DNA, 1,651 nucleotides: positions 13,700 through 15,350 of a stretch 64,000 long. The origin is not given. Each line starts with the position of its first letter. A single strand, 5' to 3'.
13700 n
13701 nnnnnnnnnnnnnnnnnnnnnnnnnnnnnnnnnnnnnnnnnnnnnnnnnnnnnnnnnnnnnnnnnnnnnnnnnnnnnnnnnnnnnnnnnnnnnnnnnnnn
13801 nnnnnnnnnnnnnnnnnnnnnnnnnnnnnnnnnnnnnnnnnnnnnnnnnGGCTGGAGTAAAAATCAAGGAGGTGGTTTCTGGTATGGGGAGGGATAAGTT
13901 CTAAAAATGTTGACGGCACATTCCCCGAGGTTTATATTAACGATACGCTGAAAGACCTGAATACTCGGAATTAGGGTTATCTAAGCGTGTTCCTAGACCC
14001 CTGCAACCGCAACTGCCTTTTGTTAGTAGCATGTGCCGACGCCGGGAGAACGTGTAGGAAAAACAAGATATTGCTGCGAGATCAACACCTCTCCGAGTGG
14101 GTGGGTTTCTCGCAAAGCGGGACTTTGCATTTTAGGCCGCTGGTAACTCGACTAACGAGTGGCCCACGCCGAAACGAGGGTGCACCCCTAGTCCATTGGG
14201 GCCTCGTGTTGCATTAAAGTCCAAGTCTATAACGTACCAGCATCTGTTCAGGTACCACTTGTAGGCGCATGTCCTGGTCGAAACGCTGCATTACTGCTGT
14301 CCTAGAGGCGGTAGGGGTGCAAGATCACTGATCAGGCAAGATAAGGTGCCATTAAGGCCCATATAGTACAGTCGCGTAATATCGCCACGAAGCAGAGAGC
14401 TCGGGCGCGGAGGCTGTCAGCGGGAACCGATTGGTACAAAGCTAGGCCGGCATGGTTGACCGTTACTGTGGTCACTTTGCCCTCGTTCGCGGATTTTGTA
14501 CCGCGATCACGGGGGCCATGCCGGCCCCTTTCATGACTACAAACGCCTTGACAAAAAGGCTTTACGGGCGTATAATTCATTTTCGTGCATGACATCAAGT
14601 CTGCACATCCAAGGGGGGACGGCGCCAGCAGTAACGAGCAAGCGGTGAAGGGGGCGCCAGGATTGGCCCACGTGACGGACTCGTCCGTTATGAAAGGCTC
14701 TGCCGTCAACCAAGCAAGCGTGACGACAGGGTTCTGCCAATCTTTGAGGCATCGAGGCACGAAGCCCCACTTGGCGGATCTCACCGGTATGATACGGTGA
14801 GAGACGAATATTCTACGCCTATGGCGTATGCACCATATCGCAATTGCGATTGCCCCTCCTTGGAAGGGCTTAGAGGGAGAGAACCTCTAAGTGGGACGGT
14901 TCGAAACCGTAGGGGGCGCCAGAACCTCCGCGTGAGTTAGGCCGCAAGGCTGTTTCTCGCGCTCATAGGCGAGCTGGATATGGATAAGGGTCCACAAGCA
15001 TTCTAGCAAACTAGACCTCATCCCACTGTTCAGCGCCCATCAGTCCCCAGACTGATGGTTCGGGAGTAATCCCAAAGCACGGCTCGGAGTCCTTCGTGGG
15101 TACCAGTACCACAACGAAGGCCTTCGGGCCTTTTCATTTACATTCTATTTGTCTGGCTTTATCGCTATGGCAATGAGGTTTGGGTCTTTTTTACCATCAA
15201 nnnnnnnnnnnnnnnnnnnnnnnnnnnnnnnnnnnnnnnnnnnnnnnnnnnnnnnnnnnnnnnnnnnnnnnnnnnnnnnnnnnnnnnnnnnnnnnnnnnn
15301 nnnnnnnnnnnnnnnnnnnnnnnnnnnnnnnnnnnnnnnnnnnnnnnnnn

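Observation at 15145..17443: Divergent Elp3 plus Trm9 pair: a eukaryote/archaea-style mcm5U34 tRNA modification module in a bacterium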

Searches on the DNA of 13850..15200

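Call 54: search_rna_families(source=window, start=13850, end=15200, threshold=evalue, max_evalue=1)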
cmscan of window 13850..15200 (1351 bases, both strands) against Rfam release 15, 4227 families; matches with E-value up to 1: 0.
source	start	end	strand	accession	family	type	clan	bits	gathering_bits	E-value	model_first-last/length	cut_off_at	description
